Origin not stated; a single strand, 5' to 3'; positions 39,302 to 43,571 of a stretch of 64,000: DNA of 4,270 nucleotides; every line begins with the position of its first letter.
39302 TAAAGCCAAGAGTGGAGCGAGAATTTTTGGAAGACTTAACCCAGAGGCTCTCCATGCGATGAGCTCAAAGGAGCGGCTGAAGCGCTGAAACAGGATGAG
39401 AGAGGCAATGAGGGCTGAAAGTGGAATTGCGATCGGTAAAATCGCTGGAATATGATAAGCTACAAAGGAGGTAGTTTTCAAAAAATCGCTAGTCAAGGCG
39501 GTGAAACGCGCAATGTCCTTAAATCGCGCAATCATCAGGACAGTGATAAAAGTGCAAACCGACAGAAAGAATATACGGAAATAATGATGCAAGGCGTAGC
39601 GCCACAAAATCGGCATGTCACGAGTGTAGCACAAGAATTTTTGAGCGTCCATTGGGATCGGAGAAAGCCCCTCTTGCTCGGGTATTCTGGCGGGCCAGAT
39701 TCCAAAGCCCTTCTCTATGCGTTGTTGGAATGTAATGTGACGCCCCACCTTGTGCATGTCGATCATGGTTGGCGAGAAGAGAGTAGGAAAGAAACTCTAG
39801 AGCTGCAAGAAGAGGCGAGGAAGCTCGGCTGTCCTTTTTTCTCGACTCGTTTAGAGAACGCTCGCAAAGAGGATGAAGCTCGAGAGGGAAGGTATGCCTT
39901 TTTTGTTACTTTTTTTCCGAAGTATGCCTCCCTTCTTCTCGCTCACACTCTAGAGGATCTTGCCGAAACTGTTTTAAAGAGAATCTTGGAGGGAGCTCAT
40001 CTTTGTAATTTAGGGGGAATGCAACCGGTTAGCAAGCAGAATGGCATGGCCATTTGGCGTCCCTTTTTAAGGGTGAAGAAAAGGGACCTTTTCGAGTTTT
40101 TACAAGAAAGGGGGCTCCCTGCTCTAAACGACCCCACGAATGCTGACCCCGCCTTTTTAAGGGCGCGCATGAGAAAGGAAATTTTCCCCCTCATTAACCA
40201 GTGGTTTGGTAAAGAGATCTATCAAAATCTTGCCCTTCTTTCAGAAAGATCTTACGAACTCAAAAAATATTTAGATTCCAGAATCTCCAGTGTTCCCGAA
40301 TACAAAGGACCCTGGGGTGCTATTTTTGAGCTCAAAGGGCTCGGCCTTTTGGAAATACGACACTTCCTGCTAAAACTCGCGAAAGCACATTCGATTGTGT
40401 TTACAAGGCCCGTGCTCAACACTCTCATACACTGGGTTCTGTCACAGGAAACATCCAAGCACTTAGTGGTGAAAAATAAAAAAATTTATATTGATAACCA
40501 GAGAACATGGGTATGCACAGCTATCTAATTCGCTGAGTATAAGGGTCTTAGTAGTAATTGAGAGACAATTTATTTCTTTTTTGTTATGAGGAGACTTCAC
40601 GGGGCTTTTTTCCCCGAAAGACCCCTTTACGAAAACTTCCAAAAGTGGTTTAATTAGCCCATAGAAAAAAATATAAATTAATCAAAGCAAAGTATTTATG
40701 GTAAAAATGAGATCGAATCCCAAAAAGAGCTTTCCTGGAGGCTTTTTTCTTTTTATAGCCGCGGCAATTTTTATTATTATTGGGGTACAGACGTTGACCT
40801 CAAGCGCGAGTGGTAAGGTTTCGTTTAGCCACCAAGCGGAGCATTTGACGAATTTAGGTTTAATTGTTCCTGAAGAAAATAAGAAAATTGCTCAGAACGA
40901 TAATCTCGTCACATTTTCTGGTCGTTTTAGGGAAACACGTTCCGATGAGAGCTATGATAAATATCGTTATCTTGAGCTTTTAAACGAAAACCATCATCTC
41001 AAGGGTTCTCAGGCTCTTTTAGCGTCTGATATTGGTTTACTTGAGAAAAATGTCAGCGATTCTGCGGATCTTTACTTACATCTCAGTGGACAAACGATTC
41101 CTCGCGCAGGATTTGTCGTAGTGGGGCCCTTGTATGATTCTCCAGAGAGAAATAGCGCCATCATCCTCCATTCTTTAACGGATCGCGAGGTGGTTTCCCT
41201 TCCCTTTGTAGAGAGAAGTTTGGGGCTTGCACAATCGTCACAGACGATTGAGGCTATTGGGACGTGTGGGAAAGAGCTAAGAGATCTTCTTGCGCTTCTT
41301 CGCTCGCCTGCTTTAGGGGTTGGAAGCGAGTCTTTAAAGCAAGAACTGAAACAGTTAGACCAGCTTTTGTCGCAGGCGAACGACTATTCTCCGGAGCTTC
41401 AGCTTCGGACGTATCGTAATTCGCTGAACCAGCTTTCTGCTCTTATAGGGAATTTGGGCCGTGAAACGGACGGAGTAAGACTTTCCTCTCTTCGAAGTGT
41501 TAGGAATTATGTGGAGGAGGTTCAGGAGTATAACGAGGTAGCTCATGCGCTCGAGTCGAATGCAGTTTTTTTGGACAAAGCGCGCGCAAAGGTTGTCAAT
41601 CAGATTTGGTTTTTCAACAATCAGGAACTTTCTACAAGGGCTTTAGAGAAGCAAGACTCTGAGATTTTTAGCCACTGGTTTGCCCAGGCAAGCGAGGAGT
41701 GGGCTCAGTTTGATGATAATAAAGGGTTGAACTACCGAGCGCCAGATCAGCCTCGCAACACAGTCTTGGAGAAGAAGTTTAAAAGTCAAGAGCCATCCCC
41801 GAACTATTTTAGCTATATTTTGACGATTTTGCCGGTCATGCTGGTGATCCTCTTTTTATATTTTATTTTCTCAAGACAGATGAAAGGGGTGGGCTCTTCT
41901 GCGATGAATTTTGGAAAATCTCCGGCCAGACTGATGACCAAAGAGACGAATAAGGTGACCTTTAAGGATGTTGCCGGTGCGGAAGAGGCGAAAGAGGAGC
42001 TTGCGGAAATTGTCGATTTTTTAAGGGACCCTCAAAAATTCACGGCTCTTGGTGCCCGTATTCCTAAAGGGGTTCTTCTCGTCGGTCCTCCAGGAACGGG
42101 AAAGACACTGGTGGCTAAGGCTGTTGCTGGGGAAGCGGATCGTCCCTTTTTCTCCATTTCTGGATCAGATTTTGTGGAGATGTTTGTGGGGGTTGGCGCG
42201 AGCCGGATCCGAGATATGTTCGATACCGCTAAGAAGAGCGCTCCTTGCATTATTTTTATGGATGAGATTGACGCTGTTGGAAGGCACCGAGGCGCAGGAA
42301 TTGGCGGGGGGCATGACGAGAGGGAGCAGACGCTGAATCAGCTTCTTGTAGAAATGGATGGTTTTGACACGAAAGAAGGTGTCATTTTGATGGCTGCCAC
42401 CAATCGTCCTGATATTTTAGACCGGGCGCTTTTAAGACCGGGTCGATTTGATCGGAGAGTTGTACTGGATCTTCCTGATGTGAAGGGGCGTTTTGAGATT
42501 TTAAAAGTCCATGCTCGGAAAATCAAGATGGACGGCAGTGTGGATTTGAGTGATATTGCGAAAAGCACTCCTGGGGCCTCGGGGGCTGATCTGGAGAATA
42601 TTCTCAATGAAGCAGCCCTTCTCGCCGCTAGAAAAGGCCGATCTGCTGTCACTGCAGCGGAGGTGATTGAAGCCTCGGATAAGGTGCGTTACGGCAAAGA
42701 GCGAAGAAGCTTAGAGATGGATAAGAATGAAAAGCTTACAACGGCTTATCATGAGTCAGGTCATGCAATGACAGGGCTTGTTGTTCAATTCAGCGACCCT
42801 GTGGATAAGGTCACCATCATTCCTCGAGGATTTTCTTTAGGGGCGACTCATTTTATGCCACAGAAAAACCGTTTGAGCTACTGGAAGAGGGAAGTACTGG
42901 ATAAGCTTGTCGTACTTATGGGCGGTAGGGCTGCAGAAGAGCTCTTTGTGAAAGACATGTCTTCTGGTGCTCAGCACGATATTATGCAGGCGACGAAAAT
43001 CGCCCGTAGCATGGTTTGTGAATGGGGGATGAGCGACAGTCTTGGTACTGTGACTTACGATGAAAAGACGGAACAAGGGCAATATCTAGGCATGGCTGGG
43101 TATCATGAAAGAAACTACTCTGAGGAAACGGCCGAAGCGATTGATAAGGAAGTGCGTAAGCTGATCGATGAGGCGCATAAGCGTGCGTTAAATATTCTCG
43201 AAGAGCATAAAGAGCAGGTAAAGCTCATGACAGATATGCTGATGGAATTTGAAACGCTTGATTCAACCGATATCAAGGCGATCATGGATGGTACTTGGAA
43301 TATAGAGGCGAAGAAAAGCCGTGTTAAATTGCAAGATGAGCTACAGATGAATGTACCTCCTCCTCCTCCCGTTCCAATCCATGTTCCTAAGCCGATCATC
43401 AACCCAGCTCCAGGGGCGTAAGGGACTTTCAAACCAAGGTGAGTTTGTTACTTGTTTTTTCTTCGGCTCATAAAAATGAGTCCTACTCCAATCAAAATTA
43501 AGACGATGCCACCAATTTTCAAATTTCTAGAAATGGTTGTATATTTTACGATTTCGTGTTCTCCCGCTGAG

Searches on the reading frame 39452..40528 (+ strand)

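Call 65: search_protein_families(library=pfam, proteins=[window:39452-40528:+], max_evalue=0.00001)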
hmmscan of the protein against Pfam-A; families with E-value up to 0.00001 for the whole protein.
window:39452-40528:+ (358 aa): 1 family
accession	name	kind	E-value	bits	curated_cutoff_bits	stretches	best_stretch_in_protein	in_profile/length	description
PF01171.26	ATP_bind_3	-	2.1e-38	132.3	27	1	74-243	2-182/182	PP-loop family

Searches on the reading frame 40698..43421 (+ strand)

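Call 65: search_protein_families(library=pfam, proteins=[window:40698-43421:+], max_evalue=0.00001)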
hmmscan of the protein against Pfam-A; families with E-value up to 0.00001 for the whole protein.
window:40698-43421:+ (907 aa): 3 families
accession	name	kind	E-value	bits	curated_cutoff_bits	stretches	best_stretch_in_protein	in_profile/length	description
PF01434.24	Peptidase_M41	-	3e-68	229.9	29.9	1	674-862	3-191/191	Peptidase family M41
PF00004.35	AAA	-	2.5e-46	157.8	21.2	1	459-591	1-130/131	ATPase family associated with various cellular activities (AAA)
PF17862.7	AAA_lid_3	-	1.6e-12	47.2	27.2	1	614-655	1-42/45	AAA+ lid domain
